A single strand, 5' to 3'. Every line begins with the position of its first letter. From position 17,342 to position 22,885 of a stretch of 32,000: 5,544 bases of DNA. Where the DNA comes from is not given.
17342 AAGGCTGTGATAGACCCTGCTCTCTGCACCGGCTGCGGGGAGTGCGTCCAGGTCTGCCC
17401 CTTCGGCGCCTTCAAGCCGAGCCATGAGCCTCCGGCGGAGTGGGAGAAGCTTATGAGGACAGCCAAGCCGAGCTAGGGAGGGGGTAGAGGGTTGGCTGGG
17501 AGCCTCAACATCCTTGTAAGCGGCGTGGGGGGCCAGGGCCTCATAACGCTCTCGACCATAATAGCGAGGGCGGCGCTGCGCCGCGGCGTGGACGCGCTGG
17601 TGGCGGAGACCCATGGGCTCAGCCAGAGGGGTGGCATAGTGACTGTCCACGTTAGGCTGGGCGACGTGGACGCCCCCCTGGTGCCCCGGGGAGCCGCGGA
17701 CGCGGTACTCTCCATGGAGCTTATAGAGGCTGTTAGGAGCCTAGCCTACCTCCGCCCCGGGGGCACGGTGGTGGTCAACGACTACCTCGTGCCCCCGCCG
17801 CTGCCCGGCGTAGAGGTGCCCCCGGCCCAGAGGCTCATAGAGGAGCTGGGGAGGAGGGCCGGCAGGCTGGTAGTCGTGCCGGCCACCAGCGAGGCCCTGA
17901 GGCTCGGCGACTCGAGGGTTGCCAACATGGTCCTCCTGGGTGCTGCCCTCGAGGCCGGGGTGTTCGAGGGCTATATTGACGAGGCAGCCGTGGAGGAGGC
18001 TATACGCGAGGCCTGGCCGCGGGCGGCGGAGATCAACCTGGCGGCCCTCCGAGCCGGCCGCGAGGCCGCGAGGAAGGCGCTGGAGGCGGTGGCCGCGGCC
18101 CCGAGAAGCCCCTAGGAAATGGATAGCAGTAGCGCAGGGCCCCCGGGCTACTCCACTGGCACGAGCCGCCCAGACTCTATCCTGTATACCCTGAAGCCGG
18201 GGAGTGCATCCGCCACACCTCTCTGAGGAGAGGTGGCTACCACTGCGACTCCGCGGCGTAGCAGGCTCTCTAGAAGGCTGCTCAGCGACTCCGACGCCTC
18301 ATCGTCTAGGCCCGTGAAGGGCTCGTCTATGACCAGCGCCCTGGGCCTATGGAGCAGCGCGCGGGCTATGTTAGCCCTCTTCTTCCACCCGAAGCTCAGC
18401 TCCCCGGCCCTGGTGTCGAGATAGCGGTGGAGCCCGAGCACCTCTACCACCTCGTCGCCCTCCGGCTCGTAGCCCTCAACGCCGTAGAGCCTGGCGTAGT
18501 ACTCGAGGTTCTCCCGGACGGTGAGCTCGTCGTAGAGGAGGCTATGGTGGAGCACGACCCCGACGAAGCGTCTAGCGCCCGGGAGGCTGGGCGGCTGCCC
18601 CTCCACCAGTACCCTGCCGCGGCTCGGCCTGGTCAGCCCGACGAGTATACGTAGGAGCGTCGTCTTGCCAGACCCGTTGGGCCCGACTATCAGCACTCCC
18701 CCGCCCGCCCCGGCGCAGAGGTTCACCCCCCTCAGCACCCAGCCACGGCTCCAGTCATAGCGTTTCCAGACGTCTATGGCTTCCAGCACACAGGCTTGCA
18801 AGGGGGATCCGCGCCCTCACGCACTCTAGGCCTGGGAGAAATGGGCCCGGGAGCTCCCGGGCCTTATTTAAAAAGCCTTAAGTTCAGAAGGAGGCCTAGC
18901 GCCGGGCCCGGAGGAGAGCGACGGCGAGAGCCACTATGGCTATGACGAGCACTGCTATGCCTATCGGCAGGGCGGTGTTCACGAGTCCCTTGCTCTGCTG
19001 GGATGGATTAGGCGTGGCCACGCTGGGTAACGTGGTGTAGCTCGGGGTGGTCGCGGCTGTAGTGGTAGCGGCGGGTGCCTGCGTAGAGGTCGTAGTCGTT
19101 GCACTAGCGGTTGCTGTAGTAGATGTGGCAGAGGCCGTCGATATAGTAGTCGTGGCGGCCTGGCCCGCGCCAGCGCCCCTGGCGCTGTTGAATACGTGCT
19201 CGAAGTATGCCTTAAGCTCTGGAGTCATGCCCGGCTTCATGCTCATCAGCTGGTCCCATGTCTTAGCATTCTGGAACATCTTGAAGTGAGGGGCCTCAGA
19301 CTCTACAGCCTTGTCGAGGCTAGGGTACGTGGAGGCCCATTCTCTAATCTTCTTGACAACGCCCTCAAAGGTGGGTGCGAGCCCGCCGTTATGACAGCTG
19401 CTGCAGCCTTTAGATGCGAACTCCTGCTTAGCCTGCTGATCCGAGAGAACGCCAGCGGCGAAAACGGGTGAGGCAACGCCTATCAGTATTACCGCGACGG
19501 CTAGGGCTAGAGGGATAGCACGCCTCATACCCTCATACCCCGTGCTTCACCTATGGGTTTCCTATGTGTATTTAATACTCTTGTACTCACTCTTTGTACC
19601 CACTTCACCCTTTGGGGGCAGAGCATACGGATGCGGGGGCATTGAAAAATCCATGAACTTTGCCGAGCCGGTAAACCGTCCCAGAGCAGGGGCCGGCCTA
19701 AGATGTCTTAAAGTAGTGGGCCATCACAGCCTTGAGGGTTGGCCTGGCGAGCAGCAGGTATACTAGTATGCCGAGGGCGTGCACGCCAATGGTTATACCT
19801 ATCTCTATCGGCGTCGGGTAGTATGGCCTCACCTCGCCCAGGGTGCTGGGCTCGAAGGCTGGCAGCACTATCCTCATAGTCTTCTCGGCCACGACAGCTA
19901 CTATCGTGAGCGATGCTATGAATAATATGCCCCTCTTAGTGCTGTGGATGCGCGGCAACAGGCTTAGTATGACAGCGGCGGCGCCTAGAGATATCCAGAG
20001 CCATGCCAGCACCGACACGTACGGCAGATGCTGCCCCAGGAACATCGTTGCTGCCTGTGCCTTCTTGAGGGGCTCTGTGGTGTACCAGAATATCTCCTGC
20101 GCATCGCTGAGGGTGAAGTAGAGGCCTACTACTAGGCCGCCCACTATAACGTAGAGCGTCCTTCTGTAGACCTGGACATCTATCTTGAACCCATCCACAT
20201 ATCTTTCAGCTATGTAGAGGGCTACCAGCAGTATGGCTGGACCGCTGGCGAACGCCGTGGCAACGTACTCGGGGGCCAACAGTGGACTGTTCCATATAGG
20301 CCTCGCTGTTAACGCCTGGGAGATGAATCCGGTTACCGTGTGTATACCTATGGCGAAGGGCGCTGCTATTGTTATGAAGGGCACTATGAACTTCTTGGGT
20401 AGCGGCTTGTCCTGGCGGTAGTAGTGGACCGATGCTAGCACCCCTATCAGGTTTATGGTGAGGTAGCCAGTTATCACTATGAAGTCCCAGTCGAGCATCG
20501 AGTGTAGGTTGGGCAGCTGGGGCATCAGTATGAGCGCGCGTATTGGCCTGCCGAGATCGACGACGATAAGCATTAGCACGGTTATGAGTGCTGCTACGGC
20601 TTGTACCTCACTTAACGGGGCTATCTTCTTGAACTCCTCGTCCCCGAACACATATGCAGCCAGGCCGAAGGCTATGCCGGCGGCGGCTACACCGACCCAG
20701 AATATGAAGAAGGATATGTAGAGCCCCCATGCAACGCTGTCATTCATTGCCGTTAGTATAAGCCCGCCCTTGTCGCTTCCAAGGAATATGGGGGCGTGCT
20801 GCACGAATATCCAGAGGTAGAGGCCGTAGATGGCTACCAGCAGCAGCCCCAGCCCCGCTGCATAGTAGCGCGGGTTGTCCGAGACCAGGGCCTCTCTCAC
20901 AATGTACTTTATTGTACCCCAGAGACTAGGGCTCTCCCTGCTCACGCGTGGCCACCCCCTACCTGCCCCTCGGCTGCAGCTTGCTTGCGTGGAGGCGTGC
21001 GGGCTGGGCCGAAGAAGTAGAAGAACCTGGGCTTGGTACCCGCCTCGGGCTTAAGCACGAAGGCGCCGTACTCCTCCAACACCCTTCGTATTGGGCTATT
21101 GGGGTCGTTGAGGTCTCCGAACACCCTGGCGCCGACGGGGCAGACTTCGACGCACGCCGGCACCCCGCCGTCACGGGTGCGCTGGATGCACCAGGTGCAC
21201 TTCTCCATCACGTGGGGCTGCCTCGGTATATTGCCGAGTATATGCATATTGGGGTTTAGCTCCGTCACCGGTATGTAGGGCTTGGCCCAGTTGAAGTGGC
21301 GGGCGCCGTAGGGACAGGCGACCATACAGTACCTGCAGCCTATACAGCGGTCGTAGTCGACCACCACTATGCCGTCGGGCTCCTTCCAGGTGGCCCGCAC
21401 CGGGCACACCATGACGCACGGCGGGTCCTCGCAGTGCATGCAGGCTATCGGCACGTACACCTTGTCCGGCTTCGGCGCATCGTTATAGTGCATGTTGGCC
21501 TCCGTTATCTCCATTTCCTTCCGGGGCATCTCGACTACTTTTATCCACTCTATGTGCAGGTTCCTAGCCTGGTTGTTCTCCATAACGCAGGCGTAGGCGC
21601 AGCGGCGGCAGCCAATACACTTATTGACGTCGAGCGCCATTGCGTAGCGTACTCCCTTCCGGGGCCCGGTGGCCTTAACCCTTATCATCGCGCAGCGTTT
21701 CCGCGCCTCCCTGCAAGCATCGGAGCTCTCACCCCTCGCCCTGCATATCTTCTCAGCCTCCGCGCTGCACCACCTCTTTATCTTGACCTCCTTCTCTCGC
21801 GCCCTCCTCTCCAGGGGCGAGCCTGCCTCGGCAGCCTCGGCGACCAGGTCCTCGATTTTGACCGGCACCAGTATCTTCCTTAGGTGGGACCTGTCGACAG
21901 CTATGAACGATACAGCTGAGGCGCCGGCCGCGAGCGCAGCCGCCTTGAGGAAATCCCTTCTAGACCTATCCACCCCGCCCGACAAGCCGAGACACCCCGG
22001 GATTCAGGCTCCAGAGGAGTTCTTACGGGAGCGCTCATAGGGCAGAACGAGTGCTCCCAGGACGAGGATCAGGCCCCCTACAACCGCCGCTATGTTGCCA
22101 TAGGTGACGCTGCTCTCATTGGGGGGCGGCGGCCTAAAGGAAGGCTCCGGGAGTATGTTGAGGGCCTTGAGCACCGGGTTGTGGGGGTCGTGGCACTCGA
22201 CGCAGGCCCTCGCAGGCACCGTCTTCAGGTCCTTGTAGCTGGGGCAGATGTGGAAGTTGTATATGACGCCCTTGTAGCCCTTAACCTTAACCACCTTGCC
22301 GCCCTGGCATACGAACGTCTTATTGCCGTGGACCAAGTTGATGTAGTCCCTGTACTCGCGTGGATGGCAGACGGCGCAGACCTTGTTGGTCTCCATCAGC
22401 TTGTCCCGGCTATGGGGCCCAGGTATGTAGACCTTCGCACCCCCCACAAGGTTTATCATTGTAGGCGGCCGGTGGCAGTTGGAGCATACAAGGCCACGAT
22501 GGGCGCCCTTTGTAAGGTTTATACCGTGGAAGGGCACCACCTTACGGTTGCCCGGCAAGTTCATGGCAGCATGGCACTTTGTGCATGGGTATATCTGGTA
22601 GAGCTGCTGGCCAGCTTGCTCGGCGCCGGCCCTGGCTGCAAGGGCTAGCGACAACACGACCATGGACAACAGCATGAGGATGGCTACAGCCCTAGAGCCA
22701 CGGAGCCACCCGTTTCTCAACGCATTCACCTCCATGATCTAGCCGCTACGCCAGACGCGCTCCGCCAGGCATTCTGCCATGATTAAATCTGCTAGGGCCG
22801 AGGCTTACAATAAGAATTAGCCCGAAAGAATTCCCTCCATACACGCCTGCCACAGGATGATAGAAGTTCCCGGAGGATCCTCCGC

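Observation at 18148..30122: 12-kb single-strand c-type cytochrome island: a variant System I maturation set wrapped around its likely client respiratory complex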

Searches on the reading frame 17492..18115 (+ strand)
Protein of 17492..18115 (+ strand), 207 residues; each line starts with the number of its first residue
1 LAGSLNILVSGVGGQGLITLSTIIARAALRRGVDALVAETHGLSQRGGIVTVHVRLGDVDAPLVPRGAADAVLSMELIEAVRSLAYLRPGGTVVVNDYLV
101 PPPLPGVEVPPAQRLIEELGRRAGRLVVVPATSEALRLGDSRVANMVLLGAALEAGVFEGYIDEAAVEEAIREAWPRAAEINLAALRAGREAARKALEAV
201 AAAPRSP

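Call 6: search_protein_families(library=pfam, proteins=[window:17492-18115:+], max_evalue=0.01)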
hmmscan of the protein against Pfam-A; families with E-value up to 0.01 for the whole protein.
window:17492-18115:+ (207 aa): 1 family
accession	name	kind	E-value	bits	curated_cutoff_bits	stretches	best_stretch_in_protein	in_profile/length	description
PF01558.24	POR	-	5.7e-39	134.5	27.4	1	13-191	1-173/173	Pyruvate ferredoxin/flavodoxin oxidoreductase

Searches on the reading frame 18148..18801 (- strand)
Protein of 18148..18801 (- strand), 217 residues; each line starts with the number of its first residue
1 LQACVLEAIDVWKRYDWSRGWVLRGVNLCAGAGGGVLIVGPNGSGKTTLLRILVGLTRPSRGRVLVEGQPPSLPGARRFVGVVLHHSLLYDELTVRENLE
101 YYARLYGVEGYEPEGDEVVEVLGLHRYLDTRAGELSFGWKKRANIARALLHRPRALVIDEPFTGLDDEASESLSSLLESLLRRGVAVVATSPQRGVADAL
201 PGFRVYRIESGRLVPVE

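Call 3: search_protein_families(library=pfam, proteins=[window:18148-18801:-], max_evalue=0.01)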
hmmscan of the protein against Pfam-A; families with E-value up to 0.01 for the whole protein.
window:18148-18801:- (217 aa): 12 families
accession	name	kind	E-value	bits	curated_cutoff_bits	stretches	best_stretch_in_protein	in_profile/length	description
PF00005.33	ABC_tran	-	1.4e-26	94.1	25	1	23-162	1-136/137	ABC transporter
PF13304.12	AAA_21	-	2e-11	44.9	27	2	38-57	4-23/304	AAA domain, putative AbiEii toxin, Type IV TA system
PF13191.12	AAA_16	-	1.4e-06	29.4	32.6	1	29-180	20-159/167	AAA ATPase domain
PF13476.12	AAA_23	-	0.00041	21.5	27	1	36-53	22-39/201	AAA domain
PF05729.18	NACHT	-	0.00054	20.3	26.7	0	36-54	3-21/167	NACHT domain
PF13555.12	AAA_29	-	0.00059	20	27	1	34-50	23-39/61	P-loop containing region of AAA domain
PF13401.12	AAA_22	-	0.00074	20.3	27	1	35-76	7-33/130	AAA domain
PF03969.22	AFG1_ATPase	-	0.00079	18.9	27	1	143-191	117-164/361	AFG1-like ATPase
PF13671.12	AAA_33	-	0.0013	19.5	27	0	36-54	2-20/143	AAA domain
PF13175.12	AAA_15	-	0.0081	16.3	32.1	1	37-56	27-46/374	AAA ATPase domain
PF12128.14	DUF3584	-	0.0094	13.9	31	0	34-53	18-37/1191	Protein of unknown function (DUF3584)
PF07728.20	AAA_5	-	0.0097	16.3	22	0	35-58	1-24/139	AAA domain (dynein-related subfamily)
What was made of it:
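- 18148..18801 (-): ccmA-like ABC ATPase (217 aa). Pfam ABC_tran (call 3).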

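Call 4: search_protein_families(library=ncbifam, proteins=[window:18148-18801:-], max_evalue=0.01)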
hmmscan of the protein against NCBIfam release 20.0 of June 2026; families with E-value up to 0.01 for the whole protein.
window:18148-18801:- (217 aa): 188 families (the best 25 are shown)
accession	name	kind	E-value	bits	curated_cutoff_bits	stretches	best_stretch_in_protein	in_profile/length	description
TIGR01189.1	ccmA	equivalog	1.6e-34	119.3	131.6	1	21-193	14-186/198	heme ABC exporter ATP-binding protein CcmA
TIGR01188.1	drrA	subfamily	4e-33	115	312.45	1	23-214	9-203/302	daunorubicin resistance ABC transporter, ATP-binding protein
NF010061.0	PRK13538.1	equivalog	2e-31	109.1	195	1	22-193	20-192/211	cytochrome c biogenesis heme-transporting ATPase CcmA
TIGR03864.1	PQQ_ABC_ATP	hypoth_equivalog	2.8e-31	108.8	302.25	1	15-188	9-187/236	ABC transporter, ATP-binding subunit, PQQ-dependent alcohol dehydrogenase system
NF010060.0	PRK13537.1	equivalog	6e-31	107.5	521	1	3-200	13-212/314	nodulation factor ABC transporter ATP-binding protein NodI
NF010059.0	PRK13536.1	equivalog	1e-30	106.7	549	1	6-200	44-240/342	nodulation factor ABC transporter ATP-binding protein NodI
TIGR02673.1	FtsE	equivalog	9.7e-30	103.8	264.85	1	9-210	5-212/214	cell division ATP-binding protein FtsE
TIGR02142.1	modC_ABC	equivalog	3e-29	102.4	285.05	1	33-181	23-178/353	molybdenum ABC transporter ATP-binding protein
TIGR03740.1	galliderm_ABC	subfamily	4.8e-29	101.6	309.75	1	23-191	16-181/223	lantibiotic protection ABC transporter ATP-binding subunit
TIGR01288.1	nodI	equivalog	6e-28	97.7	424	1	26-212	23-212/303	nodulation factor ABC transporter ATP-binding protein NodI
TIGR03522.1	GldA_ABC_ATP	equivalog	4.6e-27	95.3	402.6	1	19-170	14-169/301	gliding motility-associated ABC transporter ATP-binding subunit GldA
NF033858.1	ABC2_perm_RbbA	equivalog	1.6e-26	92.5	1050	1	38-184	297-447/909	ribosome-associated ATPase/putative transporter RbbA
TIGR00968.1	3a0106s01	subfamily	3.6e-26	92.1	342.75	1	18-180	11-176/237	sulfate ABC transporter ATP-binding protein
NF040933.2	ABC_arch_GlcV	equivalog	1e-25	90.4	450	1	21-182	20-189/357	glucose ABC transporter ATP-binding protein GlcV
TIGR01166.1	cbiO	subfamily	1.3e-25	90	211.8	1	22-190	7-183/190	cobalt ABC transporter, ATP-binding protein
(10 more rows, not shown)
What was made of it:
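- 18148..18801 (-): The best NCBIfam model is TIGR01189 ccmA, 119.3 bits against a cut-off of 131.6 (call 4).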

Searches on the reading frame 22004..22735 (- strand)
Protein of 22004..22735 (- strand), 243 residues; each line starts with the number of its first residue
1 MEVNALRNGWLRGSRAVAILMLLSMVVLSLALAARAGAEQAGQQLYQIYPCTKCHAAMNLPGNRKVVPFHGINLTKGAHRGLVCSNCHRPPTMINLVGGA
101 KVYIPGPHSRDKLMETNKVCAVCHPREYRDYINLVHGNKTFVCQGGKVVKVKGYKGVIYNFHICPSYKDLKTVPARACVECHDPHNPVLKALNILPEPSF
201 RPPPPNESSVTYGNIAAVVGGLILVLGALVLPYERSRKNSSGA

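Call 3: search_protein_families(library=pfam, proteins=[window:22004-22735:-], max_evalue=0.01)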
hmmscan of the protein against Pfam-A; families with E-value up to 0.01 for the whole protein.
window:22004-22735:- (243 aa): 4 families
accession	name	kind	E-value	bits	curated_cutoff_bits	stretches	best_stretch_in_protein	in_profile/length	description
PF14522.11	Cytochrome_C7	-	6.4e-06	26.3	24.8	0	48-124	13-66/67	Cytochrome c7 and related cytochrome c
PF09699.15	Paired_CXXCH_1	-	1.3e-05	25.2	20.6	0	175-187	6-18/41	Doubled CXXCH motif (Paired_CXXCH_1)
PF22113.1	Mtrc-MtrF_II-IV_dom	-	9.7e-05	22.4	30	0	46-136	79-175/176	Outer membrane cytochrome MtrC/MtrF-like, domains II/IV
PF14537.11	Cytochrom_c3_2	-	0.0037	18.1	25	0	49-124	27-78/79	Cytochrome c3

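Call 4: search_protein_families(library=ncbifam, proteins=[window:22004-22735:-], max_evalue=0.01)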
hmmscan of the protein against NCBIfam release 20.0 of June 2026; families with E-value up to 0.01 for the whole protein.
window:22004-22735:- (243 aa): 3 families
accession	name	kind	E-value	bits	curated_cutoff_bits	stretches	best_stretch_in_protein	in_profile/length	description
NF008659.0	PRK11659.1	equivalog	3.5e-06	26.8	184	1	20-126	16-119/188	cytochrome c nitrite reductase pentaheme subunit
TIGR03508.1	decahem_SO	subfamily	4.7e-06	26.3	192.2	1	51-144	5-98/258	DmsE family decaheme c-type cytochrome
TIGR01905.1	paired_CXXCH_1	subfamily_domain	0.0045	16.9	25.2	0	175-186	6-17/41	doubled CXXCH domain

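Call 55: find_homologous_proteins(query=window:22004-22735:-, max_evalue=0.001)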
Query window:22004-22735:- (243 aa): 48 proteins with E <= 0.001 among 4248 candidates.
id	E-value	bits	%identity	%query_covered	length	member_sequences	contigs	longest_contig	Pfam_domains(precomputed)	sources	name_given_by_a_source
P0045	1.7e-161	553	100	99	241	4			PF14522.12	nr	nr:hypothetical protein [Pyrodictium occultum]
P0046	1.8e-92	327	60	95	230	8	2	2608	PF09699.16,PF14522.12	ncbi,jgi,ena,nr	ncbi:MAG TPA: hypothetical protein EYP33_01055 [Pyrodictium sp.]|nr:hypothetical protein [Pyrodictiu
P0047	1.7e-91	324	66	85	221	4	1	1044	-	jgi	-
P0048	3.3e-89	316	59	94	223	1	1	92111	-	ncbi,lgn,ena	-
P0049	4.8e-89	316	71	76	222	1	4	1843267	-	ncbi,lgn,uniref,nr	ncbi:hypothetical protein Pyrfu_1102 [Pyrolobus fumarii 1A]|uniref:Uncharacterized protein n=1 Tax=P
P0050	1.3e-88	315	64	88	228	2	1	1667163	PF14522.12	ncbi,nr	ncbi:hypothetical protein [Hyperthermus butylicus]|nr:hypothetical protein [Hyperthermus butylicus]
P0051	6.1e-87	309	67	81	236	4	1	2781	PF14522.12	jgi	-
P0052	2.5e-85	304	57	95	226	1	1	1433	PF14522.12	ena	-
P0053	2.4e-84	301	62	85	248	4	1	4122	-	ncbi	-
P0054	7.1e-83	296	60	84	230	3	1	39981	PF09699.16,PF14522.12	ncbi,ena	-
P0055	3.9e-82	293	56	96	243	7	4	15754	PF09699.16,PF14522.12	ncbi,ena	-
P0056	4.0e-82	293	57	96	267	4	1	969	PF22113.2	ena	-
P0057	2.7e-81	291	56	88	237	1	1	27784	PF14522.12,PF22113.2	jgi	jgi:hypothetical protein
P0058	9.3e-81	289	59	86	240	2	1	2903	PF09699.16,PF14522.12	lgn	-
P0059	4.2e-80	287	59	83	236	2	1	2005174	PF14522.12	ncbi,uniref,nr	ncbi:hypothetical protein PYJP_05470 [Pyrofollis japonicus]|uniref:hypothetical protein n=1 Tax=Pyro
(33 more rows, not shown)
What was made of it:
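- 22004..22735 (-): Membrane-anchored tetrahaem cytochrome c (243 aa, N- and C-terminal TM, 4 CxxCH). Homologues include Pyrfu_1102 and a Hyperthermus butylicus protein (call 55).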

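Call 56: find_encoding_contigs(protein=P0050, flank=10000, max_places=1)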
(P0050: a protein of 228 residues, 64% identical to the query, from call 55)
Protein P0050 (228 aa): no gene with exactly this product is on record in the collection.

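Call 57: find_encoding_contigs(protein=P0049, flank=10000, max_places=1)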
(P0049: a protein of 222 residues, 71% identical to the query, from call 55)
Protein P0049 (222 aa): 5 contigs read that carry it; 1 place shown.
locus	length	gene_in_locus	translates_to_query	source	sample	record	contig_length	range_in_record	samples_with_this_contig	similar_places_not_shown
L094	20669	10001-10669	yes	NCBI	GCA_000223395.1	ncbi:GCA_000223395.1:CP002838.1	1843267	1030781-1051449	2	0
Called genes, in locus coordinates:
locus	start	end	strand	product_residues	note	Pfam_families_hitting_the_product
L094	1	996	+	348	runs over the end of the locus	-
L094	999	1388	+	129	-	-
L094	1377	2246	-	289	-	-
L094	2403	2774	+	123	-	PF02579:Nitro_FeMo-Co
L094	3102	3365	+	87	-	PF12802:MarR_2 (weak)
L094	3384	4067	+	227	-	PF04471:Mrr_cat (faint)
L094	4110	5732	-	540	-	PF01519:DUF16 (faint), PF04513:Baculo_PEP_C (faint), PF07889:DUF1664 (faint), PF01442:Apolipoprotein (weak)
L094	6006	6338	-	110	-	PF18765:Polbeta (weak), PF01909:NTP_transf_2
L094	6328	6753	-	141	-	PF05168:HEPN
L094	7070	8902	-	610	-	PF00122:E1-E2_ATPase, PF00702:Hydrolase, PF08282:Hydrolase_3 (faint)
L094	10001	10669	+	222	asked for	-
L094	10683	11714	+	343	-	PF12838:Fer4_7 (weak), PF13187:Fer4_9 (weak), PF13247:Fer4_11, PF12838:Fer4_7 (weak), PF00037:Fer4, PF12797:Fer4_2 (weak), PF12837:Fer4_6, PF13237:Fer4_10 (weak), +4 more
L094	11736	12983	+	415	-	PF03916:NrfD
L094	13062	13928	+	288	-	PF00034:Cytochrom_C (faint), PF09699:Paired_CXXCH_1 (faint), PF13442:Cytochrome_CBB3 (faint)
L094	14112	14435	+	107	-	-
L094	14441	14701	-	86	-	PF02597:ThiS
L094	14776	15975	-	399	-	PF00291:PALP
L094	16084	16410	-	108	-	-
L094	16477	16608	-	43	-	-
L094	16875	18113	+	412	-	PF00909:Ammonium_transp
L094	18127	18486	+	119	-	PF00543:P-II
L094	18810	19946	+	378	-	PF02080:TrkA_C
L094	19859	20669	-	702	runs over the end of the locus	-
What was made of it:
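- Pyrolobus has the module alone (call 57).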
